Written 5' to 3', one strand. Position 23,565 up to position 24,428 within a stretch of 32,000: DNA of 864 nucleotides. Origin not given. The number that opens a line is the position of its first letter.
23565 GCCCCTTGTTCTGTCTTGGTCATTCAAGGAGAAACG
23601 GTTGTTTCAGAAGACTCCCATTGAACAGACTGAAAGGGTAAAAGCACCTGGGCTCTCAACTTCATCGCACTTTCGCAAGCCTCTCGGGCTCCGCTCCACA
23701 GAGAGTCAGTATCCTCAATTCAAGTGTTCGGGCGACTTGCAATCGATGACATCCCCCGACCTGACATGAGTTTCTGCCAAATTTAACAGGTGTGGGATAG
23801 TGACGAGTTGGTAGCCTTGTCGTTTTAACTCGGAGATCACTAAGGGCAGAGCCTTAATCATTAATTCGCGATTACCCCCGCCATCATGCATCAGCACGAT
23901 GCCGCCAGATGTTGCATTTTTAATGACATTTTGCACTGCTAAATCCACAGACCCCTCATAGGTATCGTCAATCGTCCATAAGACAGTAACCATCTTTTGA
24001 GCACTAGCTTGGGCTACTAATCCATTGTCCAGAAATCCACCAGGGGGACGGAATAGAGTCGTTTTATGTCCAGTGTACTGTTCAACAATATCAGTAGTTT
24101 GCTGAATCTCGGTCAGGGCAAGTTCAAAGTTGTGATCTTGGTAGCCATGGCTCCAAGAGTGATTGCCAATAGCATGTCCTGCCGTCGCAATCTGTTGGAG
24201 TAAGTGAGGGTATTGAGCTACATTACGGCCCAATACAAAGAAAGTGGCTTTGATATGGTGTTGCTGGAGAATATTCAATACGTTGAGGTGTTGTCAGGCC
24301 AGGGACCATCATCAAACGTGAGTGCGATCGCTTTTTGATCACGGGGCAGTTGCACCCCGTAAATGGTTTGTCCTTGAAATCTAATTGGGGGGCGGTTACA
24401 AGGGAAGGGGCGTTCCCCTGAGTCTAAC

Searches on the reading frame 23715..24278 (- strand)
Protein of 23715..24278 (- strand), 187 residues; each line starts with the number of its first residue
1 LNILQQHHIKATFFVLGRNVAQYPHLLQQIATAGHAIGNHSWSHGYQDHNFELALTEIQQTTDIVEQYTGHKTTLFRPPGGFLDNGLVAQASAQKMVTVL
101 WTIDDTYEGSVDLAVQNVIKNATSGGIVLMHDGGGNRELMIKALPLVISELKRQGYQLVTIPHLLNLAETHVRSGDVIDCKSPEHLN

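Call 8: search_protein_families(library=ncbifam, proteins=[window:23715-24278:-])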
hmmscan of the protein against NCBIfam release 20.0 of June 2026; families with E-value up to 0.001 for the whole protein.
window:23715-24278:- (187 aa): 8 families
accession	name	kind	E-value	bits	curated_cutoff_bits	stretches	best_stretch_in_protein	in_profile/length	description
TIGR02764.1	spore_ybaN_pdaB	equivalog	8.1e-37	126.8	237.4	1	1-165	25-191/191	polysaccharide deacetylase family sporulation protein PdaB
NF045821.1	PgAcgDacpgdA1_Bac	equivalog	6.7e-30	103.9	400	1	2-168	108-278/282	peptidoglycan-N-acetylglucosamine deacetylase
TIGR02873.1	spore_ylxY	hypoth_equivalog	9.8e-29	100.4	391.5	1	2-165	105-267/268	probable sporulation protein, polysaccharide deacetylase family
NF045820.1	PgAcgDacpgdA_Strep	equivalog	4.3e-28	98.3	800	1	2-166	288-449/463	peptidoglycan-N-acetylglucosamine deacetylase PgdA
TIGR04243.1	nodulat_NodB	equivalog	9.5e-24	84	240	1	2-162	22-197/197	chitooligosaccharide deacetylase NodB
TIGR02884.1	spore_pdaA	equivalog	6e-21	75.2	298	1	2-164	57-223/224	delta-lactam-biosynthetic de-N-acetylase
NF045822.1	PgAcgDacpgdA2_Bac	equivalog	8.9e-21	74.4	400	1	1-158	88-255/274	peptidoglycan-N-acetylglucosamine deacetylase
TIGR03006.1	pepcterm_polyde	equivalog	4.2e-12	45.8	276.2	1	2-79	41-119/272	XrtA system polysaccharide deacetylase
